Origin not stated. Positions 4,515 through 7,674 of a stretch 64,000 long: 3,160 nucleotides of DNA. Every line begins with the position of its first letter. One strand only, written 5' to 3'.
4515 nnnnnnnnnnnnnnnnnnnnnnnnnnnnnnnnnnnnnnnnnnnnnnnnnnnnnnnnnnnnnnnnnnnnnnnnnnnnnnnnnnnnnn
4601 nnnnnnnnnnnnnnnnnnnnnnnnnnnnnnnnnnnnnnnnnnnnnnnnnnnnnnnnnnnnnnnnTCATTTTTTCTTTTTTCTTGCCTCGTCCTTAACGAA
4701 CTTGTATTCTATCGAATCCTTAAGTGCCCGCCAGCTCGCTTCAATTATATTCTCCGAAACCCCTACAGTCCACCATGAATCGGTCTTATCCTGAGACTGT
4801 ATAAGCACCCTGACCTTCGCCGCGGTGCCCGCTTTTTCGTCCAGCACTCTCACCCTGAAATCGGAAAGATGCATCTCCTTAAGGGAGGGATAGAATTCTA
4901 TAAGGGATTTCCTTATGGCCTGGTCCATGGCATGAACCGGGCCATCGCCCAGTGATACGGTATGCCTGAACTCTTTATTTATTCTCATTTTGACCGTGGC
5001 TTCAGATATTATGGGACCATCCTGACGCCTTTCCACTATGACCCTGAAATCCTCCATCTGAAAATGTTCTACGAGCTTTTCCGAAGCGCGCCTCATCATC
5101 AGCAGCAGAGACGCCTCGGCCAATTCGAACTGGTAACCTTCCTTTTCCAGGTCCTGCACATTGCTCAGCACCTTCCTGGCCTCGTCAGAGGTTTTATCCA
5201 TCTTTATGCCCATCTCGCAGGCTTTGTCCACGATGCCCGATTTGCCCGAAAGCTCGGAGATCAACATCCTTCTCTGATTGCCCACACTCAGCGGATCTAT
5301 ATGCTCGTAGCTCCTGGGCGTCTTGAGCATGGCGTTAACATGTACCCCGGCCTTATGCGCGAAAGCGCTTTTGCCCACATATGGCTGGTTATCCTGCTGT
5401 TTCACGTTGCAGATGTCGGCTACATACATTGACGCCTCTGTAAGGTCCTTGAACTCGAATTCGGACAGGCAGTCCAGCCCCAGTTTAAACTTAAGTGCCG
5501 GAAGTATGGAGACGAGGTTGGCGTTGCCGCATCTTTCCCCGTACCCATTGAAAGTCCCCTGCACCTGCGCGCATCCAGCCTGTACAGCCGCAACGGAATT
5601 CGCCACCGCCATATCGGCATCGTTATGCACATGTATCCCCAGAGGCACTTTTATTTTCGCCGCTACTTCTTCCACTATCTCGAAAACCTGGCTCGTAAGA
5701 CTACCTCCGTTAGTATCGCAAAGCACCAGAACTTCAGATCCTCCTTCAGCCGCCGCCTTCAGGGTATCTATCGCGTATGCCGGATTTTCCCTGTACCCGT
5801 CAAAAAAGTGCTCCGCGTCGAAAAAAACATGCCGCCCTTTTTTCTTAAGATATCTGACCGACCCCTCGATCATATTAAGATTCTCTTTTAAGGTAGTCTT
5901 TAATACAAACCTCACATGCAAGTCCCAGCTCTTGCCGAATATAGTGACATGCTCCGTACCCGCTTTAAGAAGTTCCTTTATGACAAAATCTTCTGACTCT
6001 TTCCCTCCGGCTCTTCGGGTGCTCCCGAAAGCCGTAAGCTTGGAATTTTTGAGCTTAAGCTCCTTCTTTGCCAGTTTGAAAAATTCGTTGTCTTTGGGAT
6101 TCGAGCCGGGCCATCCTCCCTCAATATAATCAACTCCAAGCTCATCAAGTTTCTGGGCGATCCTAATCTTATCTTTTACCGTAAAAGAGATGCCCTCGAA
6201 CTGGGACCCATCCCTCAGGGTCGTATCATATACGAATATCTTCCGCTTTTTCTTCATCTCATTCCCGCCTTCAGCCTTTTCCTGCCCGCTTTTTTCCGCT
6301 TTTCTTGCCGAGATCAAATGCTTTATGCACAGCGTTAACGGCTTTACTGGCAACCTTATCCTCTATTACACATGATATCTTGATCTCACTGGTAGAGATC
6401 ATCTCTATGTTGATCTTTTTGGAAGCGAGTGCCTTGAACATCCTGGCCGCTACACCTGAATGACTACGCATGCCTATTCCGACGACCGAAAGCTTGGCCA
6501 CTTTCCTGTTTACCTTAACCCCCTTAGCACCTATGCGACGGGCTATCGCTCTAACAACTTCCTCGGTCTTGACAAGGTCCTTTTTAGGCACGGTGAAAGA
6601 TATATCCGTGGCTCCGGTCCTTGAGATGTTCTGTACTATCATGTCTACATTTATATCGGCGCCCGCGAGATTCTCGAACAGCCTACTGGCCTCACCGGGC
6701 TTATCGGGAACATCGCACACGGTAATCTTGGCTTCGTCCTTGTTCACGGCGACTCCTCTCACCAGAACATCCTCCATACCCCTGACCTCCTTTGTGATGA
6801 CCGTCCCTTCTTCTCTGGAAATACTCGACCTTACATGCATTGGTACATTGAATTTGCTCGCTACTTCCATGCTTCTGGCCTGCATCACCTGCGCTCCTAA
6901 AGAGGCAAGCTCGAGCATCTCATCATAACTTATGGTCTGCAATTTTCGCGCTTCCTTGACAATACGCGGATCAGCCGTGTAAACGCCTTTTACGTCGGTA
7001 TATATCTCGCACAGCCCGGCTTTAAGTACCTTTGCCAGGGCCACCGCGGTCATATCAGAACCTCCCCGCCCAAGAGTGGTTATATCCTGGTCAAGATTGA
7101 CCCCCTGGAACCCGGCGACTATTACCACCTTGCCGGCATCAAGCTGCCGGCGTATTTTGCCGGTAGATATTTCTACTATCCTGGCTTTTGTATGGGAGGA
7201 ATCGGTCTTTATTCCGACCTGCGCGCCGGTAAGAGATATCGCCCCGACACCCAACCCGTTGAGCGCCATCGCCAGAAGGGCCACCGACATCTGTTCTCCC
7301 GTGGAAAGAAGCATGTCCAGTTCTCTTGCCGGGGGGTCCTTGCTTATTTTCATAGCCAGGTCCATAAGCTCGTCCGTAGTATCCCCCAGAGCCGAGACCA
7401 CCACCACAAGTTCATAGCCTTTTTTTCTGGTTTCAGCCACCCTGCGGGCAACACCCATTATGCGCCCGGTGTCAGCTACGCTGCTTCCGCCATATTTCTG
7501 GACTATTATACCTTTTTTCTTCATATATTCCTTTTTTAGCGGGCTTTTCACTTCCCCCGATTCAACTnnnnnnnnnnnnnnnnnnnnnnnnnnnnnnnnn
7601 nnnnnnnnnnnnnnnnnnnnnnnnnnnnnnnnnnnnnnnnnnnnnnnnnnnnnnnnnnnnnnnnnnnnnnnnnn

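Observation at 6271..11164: Phosphoglycerate-mutase-like gene occupying the homoserine kinase position in a lysC-X-thrC-hom cluster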

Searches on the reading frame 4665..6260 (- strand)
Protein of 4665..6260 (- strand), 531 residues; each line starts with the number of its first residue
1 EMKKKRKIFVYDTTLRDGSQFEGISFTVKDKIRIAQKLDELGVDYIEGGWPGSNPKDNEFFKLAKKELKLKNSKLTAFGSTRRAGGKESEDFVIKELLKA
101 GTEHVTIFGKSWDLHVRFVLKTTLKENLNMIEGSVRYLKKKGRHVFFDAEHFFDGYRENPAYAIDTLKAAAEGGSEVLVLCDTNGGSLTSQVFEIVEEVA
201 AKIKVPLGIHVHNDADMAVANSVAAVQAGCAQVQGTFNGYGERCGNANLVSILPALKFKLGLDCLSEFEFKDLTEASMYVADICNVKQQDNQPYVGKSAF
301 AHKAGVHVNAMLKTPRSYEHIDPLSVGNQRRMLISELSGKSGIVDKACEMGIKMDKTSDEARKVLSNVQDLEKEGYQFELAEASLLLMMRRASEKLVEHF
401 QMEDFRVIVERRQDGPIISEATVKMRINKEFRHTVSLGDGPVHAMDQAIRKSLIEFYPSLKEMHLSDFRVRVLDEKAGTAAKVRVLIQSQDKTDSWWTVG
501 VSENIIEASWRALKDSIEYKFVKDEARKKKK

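Call 3: search_protein_families(library=ncbifam, proteins=[window:4665-6260:-])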
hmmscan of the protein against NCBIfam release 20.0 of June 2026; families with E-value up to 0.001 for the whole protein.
window:4665-6260:- (531 aa): 27 families (the best 25 are shown)
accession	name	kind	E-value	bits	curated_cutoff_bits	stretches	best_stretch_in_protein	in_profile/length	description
TIGR00977.1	citramal_synth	equivalog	3.8e-221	734.9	450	1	7-527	1-523/526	citramalate synthase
NF002085.0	PRK00915.1-2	subfamily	9.2e-91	305.1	517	1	2-520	8-499/504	2-isopropylmalate synthase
NF002086.0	PRK00915.1-3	equivalog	5.9e-82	275.8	532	1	3-528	2-509/516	2-isopropylmalate synthase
TIGR02090.1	LEU1_arch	subfamily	1.7e-77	261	484.75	1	9-378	2-354/363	isopropylmalate/citramalate/homocitrate synthases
TIGR00973.1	leuA_bact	equivalog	5e-76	256.2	598.7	1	7-517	1-493/494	2-isopropylmalate synthase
NF002088.0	PRK00915.1-5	equivalog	5.9e-72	242.8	697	1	6-524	2-502/514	2-isopropylmalate synthase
NF002084.0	PRK00915.1-1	equivalog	5.4e-71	239.7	748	1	5-523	2-502/523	2-isopropylmalate synthase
NF002087.0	PRK00915.1-4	equivalog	3.8e-68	230.3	729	1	3-518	2-500/516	2-isopropylmalate synthase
NF041069.1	IPMS_Sufob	equivalog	2.5e-67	227.8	600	1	9-382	2-360/371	isopropylmalate synthase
TIGR02146.1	LysS_fung_arch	equivalog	1.7e-65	221.5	413.55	1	11-368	2-342/344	homocitrate synthase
TIGR02660.1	nifV_homocitr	equivalog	5.2e-61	206.9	462.9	1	8-371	2-348/365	homocitrate synthase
NF042434.1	IPMS_Lepto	equivalog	7.3e-45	153.5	500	1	4-370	2-368/374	2-isopropylmalate synthase LeuA2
NF042433.1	CitmalDyn_Leptosp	equivalog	6.6e-41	140.4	950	1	4-490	4-475/514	(R)-citramalate synthase CimA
NF002991.1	PRK03739.1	subfamily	3.9e-27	95.1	455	1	195-516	225-547/550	2-isopropylmalate synthase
NF006049.0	PRK08195.1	subfamily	6.9e-24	84.5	229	2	166-263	153-251/344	4-hyroxy-2-oxovalerate/4-hydroxy-2-oxopentanoic acid aldolase,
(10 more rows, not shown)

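Call 4: search_protein_families(library=pfam, proteins=[window:4665-6260:-])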
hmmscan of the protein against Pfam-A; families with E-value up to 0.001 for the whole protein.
window:4665-6260:- (531 aa): 3 families
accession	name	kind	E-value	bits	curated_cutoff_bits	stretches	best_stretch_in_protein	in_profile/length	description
PF00682.25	HMGL-like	-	2e-47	162.2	29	1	10-278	4-258/260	HMGL-like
PF08502.15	LeuA_dimer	-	2.8e-25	89.2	24.9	1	379-519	1-129/131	LeuA allosteric (dimerisation) domain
PF22617.1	HCS_D2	-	2.2e-17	63.6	27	1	295-372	2-78/82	Homocitrate synthase post-HMGL domain-like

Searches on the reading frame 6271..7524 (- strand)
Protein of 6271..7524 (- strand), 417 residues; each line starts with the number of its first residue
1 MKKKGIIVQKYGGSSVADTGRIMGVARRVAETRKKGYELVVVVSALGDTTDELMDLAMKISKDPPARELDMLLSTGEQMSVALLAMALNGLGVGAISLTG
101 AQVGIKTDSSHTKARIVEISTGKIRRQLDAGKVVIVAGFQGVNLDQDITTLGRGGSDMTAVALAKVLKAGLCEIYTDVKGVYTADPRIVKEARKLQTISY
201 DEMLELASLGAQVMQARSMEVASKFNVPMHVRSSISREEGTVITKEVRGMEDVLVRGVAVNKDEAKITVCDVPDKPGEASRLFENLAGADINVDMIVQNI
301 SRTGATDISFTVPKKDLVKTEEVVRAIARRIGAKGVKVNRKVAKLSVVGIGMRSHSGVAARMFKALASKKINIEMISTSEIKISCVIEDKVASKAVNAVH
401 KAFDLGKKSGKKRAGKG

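Call 3: search_protein_families(library=ncbifam, proteins=[window:6271-7524:-])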
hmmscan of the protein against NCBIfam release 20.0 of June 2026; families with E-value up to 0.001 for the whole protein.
window:6271-7524:- (417 aa): 29 families (the best 25 are shown)
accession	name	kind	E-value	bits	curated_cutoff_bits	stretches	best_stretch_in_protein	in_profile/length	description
NF005155.0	PRK06635.1-4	equivalog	8.7e-177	588.2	346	1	6-408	3-406/407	aspartate kinase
NF005656.0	PRK07431.1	equivalog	7.2e-172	573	657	1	5-409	2-415/587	aspartate kinase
NF005153.0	PRK06635.1-1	equivalog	4.7e-163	543.1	585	1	6-408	3-410/421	aspartate kinase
NF005154.0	PRK06635.1-2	equivalog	1.3e-158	528.6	376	1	5-407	3-406/407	aspartate kinase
NF005156.0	PRK06635.1-5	equivalog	3.5e-146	487.1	594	1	5-409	2-406/411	aspartate kinase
TIGR00657.1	asp_kinases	subfamily_domain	1.1e-133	446.6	208.7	1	6-403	3-440/442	aspartate kinase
TIGR00656.1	asp_kin_monofn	equivalog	7.3e-127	423.7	402.25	1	6-404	3-405/407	aspartate kinase, monofunctional class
NF005161.0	PRK06635.2-5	equivalog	8.5e-121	403.6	586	1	7-405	6-402/402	aspartate kinase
NF006068.0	PRK08210.1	equivalog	1.1e-102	344.3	474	1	6-407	3-404/405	aspartate kinase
NF006459.0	PRK08841.1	equivalog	8.3e-100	334.5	535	1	3-405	2-380/395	aspartate kinase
NF005157.0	PRK06635.2-1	equivalog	2.3e-93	313.2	832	1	8-404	6-400/401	aspartate kinase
NF004938.0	PRK06291.1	equivalog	2.2e-90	303.6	528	2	67-408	120-466/468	aspartate kinase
NF006959.0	PRK09436.1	equivalog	6.4e-75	252.7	726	2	65-403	115-459/819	bifunctional aspartate kinase/homoserine dehydrogenase I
NF005158.0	PRK06635.2-2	equivalog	2.4e-71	240.8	717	1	6-403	3-398/401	aspartate kinase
NF006570.0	PRK09084.1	equivalog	3e-62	211.2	455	2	67-403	110-448/452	lysine-sensitive aspartokinase 3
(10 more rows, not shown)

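Call 4: search_protein_families(library=pfam, proteins=[window:6271-7524:-])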
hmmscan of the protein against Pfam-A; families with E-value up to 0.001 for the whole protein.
window:6271-7524:- (417 aa): 4 families
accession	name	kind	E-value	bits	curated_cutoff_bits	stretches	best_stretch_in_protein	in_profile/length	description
PF00696.33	AA_kinase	-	3.2e-53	181.3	24.9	1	6-233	2-234/234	Amino acid kinase family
PF22468.2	ACT_9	-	1.8e-38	130.5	27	2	345-403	1-61/61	ACT domain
PF13840.12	ACT_7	-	1.8e-18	66.5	27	1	338-401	2-65/65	ACT domain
PF01842.31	ACT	-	1.7e-15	56.9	27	2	269-329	4-63/66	ACT domain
